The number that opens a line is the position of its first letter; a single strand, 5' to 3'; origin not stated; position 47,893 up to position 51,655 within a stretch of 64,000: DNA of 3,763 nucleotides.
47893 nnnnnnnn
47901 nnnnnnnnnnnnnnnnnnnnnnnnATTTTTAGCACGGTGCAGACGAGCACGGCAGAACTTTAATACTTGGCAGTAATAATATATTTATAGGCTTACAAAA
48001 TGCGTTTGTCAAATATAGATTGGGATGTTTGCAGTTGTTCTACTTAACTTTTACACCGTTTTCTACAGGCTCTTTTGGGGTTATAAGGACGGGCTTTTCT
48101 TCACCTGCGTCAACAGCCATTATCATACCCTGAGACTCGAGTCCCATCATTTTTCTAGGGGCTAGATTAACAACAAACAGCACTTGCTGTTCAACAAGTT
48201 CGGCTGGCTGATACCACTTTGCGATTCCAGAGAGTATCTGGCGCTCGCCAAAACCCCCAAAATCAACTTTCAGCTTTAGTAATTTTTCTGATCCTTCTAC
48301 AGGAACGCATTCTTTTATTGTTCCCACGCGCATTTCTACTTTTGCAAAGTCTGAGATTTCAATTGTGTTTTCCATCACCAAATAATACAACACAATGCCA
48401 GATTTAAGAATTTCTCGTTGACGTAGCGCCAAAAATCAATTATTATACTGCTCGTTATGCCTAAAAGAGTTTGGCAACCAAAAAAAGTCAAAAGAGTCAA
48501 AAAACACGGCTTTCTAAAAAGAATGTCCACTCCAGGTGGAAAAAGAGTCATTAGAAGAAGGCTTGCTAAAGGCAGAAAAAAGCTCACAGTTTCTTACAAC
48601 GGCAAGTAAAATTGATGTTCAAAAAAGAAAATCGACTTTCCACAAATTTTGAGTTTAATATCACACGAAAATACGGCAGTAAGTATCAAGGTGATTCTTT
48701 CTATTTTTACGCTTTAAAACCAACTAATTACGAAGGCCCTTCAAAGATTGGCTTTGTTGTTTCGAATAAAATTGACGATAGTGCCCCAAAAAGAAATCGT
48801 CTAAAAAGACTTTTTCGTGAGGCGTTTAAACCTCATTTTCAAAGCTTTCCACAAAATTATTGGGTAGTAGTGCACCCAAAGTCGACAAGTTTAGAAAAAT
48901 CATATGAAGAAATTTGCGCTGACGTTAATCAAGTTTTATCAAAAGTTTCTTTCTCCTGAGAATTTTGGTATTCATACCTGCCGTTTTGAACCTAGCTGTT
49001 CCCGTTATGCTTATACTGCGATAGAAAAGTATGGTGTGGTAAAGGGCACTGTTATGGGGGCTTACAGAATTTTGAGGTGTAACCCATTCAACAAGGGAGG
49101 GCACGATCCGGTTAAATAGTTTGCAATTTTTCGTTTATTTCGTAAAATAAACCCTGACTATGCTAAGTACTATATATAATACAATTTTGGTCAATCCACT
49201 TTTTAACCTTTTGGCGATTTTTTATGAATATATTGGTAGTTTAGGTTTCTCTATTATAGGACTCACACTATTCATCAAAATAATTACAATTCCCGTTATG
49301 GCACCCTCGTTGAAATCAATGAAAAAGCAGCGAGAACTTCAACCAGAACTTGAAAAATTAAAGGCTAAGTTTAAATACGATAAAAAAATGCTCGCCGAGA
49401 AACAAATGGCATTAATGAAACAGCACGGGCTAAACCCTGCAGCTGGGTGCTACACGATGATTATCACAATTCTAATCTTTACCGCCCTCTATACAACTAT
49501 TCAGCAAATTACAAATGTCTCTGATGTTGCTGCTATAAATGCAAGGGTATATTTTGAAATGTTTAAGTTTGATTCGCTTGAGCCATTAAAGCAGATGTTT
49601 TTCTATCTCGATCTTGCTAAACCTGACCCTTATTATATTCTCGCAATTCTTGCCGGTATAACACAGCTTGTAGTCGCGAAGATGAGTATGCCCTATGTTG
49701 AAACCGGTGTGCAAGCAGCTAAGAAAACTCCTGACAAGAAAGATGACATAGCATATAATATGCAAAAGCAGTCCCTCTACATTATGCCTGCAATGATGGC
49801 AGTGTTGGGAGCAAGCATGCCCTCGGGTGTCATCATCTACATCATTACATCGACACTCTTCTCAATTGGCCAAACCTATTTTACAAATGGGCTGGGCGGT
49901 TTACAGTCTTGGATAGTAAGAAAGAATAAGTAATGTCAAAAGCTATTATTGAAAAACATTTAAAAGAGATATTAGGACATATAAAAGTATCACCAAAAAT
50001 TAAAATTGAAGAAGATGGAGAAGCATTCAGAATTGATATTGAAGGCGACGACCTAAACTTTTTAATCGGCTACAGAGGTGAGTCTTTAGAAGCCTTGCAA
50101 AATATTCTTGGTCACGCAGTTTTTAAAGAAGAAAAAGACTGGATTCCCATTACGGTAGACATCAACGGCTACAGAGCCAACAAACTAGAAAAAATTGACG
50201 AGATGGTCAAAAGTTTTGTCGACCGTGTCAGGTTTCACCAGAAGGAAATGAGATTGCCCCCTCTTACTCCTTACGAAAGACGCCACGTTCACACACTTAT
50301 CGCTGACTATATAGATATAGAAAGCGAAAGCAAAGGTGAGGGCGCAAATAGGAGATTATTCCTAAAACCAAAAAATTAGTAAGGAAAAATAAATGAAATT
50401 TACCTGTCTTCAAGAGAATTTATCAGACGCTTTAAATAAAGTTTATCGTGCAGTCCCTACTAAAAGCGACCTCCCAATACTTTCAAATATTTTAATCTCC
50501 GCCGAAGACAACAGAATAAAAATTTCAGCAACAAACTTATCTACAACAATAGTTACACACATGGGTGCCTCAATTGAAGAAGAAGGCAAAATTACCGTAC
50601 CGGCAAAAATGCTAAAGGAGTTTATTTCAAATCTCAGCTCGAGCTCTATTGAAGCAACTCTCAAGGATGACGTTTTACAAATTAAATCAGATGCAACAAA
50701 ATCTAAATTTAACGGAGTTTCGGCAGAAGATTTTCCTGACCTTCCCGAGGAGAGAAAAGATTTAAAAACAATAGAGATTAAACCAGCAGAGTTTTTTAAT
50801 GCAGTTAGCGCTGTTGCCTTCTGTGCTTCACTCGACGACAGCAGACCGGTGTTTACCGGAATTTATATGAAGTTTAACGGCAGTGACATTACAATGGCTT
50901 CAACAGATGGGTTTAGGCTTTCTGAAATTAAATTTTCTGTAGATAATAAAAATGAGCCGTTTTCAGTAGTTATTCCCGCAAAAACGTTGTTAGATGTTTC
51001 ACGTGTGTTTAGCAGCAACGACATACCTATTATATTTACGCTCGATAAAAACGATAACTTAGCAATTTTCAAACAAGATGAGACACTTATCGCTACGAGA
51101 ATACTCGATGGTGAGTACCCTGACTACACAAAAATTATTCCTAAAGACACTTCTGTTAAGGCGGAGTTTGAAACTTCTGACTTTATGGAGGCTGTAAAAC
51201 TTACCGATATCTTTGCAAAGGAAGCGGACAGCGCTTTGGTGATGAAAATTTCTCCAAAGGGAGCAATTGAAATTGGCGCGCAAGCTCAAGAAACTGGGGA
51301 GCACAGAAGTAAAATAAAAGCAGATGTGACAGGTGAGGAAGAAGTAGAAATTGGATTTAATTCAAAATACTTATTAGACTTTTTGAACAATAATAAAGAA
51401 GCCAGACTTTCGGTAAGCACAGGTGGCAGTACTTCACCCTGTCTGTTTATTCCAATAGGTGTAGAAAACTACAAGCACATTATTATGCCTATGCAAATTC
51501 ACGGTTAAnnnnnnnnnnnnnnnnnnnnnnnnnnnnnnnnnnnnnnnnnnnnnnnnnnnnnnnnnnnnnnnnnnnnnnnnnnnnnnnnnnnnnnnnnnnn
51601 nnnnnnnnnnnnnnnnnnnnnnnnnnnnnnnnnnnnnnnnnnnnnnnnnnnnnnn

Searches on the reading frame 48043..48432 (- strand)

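Call 79: search_protein_families(library=pfam, proteins=[window:48043-48432:-], max_evalue=0.001)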
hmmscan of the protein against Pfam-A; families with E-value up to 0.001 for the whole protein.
window:48043-48432:- (130 aa): 1 family
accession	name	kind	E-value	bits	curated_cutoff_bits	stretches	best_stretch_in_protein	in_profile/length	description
PF01588.26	tRNA_bind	-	3.6e-27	94.7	27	1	34-127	1-95/96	Putative tRNA binding domain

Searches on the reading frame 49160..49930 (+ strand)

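Call 53: search_protein_families(library=pfam, proteins=[window:49160-49930:+], max_evalue=0.001)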
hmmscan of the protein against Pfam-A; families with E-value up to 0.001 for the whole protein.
window:49160-49930:+ (257 aa): 1 family
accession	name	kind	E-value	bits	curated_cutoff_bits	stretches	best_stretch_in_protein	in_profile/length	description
PF02096.25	60KD_IMP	-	2.4e-42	145.1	35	1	29-243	2-162/163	60Kd inner membrane protein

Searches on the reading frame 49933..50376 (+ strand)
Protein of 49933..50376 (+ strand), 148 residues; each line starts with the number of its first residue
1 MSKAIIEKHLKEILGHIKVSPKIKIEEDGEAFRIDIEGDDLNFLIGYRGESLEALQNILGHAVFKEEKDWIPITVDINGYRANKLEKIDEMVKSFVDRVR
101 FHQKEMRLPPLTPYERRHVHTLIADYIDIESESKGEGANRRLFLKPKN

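Call 53: search_protein_families(library=pfam, proteins=[window:49933-50376:+], max_evalue=0.001)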
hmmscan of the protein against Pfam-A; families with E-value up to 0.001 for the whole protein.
window:49933-50376:+ (148 aa): 2 families
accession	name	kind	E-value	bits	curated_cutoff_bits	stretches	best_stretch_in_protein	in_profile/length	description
PF01424.28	R3H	-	4.5e-15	55.9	26.8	1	87-145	2-59/60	R3H domain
PF13083.13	KH_KhpA-B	-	1.8e-09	37.8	32.1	1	4-69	2-68/73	KhpA/KhpB, KH domain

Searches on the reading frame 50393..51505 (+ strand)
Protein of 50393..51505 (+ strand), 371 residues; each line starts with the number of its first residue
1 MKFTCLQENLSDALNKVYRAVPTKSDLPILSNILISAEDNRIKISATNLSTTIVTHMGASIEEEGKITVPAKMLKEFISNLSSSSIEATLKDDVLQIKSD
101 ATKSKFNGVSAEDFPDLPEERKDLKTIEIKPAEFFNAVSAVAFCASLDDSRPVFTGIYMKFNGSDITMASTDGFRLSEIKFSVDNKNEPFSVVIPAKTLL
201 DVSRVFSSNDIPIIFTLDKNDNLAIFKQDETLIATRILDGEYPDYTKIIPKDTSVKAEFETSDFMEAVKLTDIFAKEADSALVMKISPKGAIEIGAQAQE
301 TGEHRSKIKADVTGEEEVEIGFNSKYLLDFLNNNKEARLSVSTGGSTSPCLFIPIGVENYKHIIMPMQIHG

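Call 53: search_protein_families(library=pfam, proteins=[window:50393-51505:+], max_evalue=0.001)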
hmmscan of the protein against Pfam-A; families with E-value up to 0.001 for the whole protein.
window:50393-51505:+ (371 aa): 3 families
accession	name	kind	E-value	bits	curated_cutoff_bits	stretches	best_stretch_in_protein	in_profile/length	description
PF00712.24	DNA_pol3_beta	-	3.1e-34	118.1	24.4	2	1-118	1-120/120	DNA polymerase III beta subunit, N-terminal domain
PF02767.21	DNA_pol3_beta_2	-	1e-31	110.1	27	2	129-244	2-116/116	DNA polymerase III beta subunit, central domain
PF02768.20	DNA_pol3_beta_3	-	2.8e-25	88.9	27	1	247-367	2-120/121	DNA polymerase III beta subunit, C-terminal domain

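Call 76: find_homologous_proteins(query=window:50393-51505:+, max_evalue=1e-30)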
Query window:50393-51505:+ (371 aa): 1810 proteins with E <= 1e-30 among 5862 candidates; the best 120 are listed.
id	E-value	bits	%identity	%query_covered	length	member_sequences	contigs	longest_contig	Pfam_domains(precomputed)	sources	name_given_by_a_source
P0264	4.7e-235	797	100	100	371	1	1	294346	PF00712.25,PF02768.21,PF02767.22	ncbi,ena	-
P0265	3.9e-184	630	76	100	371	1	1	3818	PF00712.25,PF02768.21,PF02767.22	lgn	-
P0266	8.5e-176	602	72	100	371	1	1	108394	PF00712.25,PF02768.21,PF02767.22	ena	-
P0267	1.3e-170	585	70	100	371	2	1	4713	PF00712.25,PF02768.21,PF02767.22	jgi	-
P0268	5.1e-169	580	70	100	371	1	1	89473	PF00712.25,PF02768.21,PF02767.22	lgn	-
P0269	3.5e-166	571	69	100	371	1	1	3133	PF00712.25,PF02768.21,PF02767.22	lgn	-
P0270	4.3e-166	570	69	100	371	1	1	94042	PF00712.25,PF02768.21,PF02767.22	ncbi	ncbi:DNA polymerase III subunit beta [Patescibacteria group bacterium]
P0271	1.9e-165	568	69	100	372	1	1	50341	PF00712.25,PF02768.21,PF02767.22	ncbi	-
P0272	3.4e-165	567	70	100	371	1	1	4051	PF00712.25,PF02768.21,PF02767.22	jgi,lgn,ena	-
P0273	1.2e-164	566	69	100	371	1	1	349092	PF00712.25,PF02768.21,PF02767.22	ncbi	-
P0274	2.4e-164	565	69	100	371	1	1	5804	PF00712.25,PF02768.21,PF02767.22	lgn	-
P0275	3.0e-164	564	69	100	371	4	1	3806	PF00712.25,PF02768.21,PF02767.22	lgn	-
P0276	3.9e-164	564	68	100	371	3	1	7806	PF00712.25,PF02768.21,PF02767.22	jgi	-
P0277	1.0e-163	563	68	100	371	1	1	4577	PF00712.25,PF02768.21,PF02767.22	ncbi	-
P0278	6.6e-162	557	67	100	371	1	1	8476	PF00712.25,PF02768.21,PF02767.22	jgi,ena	-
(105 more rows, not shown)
